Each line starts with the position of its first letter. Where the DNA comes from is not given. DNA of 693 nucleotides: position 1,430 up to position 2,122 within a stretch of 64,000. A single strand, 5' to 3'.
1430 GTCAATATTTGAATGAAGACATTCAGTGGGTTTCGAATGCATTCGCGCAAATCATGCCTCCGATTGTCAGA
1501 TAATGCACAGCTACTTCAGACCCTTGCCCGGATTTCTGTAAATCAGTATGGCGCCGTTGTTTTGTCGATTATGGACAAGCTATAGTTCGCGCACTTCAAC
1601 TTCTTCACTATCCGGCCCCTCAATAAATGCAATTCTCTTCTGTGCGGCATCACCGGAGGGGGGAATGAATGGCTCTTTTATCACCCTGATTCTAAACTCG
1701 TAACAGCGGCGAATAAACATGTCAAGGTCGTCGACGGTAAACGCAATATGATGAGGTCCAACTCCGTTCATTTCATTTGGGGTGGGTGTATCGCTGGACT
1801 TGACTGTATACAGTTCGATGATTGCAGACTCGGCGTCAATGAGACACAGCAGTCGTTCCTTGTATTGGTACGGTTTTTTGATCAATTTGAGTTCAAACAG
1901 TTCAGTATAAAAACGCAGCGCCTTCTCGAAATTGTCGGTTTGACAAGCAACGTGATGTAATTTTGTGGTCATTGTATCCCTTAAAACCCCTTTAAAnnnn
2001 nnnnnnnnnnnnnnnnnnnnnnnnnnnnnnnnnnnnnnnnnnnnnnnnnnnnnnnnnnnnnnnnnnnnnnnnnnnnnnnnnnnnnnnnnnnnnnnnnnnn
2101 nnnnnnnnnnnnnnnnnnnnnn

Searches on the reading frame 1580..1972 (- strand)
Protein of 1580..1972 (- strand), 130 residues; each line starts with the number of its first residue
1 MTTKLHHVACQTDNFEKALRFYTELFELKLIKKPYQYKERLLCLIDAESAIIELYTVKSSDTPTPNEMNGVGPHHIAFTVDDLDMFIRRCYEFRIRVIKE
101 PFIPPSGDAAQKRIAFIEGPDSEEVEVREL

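Call 19: search_protein_families(library=pfam, proteins=[window:1580-1972:-], max_evalue=0.01)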
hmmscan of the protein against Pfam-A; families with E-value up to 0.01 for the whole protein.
window:1580-1972:- (130 aa): 3 families
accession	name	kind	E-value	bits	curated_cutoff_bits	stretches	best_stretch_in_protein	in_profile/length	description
PF00903.31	Glyoxalase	-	2e-12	48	20.6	1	4-126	1-120/121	Glyoxalase/Bleomycin resistance protein/Dioxygenase superfamily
PF13669.12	Glyoxalase_4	-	6.1e-10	39.8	27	1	6-116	1-109/109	Glyoxalase/Bleomycin resistance protein/Dioxygenase superfamily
PF12681.13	Glyoxalase_2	-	0.0052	17.2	30.1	0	12-129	8-115/118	Glyoxalase-like domain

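Call 35: search_protein_families(library=ncbifam, proteins=[window:1580-1972:-], max_evalue=0.01)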
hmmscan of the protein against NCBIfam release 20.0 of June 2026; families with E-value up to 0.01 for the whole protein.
window:1580-1972:- (130 aa): 8 families
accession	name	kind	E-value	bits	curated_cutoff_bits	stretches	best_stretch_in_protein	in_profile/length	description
NF050075.1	SMU1112c_YaeR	equivalog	6.1e-12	45.9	140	1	3-128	2-124/125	SMU1112c/YaeR family gloxylase I-like metalloprotein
TIGR03081.1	metmalonyl_epim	equivalog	1.6e-09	38.4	114.95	1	4-122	1-120/129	methylmalonyl-CoA epimerase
TIGR00068.2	glyox_I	equivalog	2.7e-09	37.1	120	1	5-127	2-137/143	lactoylglutathione lyase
NF008551.0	PRK11478.1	equivalog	1.3e-05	25.7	148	1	4-128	6-127/129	VOC family protein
NF050074.1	glyox_I_GloA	exception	3.8e-05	23.8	165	1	5-127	2-119/121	lactoylglutathione lyase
NF007629.0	PRK10291.1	equivalog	0.0018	18.2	246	1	4-128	2-124/135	lactoylglutathione lyase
NF000098.1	Fos_BSH_Bcer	exception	0.0022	18.3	295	1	3-85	3-76/138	FosB family fosfomycin resistance bacillithiol transferase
NF000125.1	498180014_fosA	hypoth_equivalog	0.0097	16.1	250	1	3-85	4-77/129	Fos family putative thiol transferase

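Call 77: search_protein_families(library=padloc, proteins=[window:1580-1972:-], max_evalue=0.01)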
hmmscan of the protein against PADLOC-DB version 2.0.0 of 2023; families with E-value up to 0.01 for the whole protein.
window:1580-1972:- (130 aa): 0 families

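Call 91: search_solved_structures(query=A3, max_evalue=0.001, show_alignments=1)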
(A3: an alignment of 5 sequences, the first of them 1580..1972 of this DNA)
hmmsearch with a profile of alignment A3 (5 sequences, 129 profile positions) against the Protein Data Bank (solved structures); distinct sequences matched with E-value up to 0.001: 51.
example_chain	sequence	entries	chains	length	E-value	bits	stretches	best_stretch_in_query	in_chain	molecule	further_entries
3l7t_A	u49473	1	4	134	2.5e-13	53.4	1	3-127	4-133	Putative uncharacterized protein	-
2p25_A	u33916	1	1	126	1.9e-10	44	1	3-127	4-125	Glyoxalase family protein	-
3oa4_A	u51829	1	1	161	2.2e-10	43.8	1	3-115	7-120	glyoxalase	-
3rmu_A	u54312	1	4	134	7.8e-10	42.1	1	1-106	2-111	Methylmalonyl-CoA epimerase, mitochondrial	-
6bnn_A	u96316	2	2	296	9.3e-10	41.8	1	6-126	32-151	Lactoylglutathione lyase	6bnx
1sqi_A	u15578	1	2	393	4.3e-09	39.7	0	12-114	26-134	4-hydroxyphenylpyruvic acid dioxygenase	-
1f9z_A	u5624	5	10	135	4.5e-09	39.6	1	5-128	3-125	GLYOXALASE I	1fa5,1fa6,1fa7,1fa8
5d7z_A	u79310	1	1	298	5.7e-09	39.3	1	7-126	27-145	Lactoylglutathione lyase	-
5ec3_A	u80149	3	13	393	6.4e-09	39.1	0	13-114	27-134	4-hydroxyphenylpyruvate dioxygenase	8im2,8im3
3isq_A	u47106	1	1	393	6.4e-09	39.1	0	13-114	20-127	4-hydroxyphenylpyruvate dioxygenase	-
4mtq_A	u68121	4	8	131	6.6e-09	39.1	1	5-128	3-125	Lactoylglutathione lyase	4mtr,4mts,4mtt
6qh4_C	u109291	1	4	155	7.2e-09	39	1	1-105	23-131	Methylmalonyl-CoA epimerase, mitochondrial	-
3hnq_A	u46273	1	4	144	1.1e-08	38.3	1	2-128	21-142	Virulence protein STM3117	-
3huh_A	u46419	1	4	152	1.3e-08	38.1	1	2-128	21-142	Virulence protein STM3117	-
6bnz_A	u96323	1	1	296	1.6e-08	37.8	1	6-122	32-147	Lactoylglutathione lyase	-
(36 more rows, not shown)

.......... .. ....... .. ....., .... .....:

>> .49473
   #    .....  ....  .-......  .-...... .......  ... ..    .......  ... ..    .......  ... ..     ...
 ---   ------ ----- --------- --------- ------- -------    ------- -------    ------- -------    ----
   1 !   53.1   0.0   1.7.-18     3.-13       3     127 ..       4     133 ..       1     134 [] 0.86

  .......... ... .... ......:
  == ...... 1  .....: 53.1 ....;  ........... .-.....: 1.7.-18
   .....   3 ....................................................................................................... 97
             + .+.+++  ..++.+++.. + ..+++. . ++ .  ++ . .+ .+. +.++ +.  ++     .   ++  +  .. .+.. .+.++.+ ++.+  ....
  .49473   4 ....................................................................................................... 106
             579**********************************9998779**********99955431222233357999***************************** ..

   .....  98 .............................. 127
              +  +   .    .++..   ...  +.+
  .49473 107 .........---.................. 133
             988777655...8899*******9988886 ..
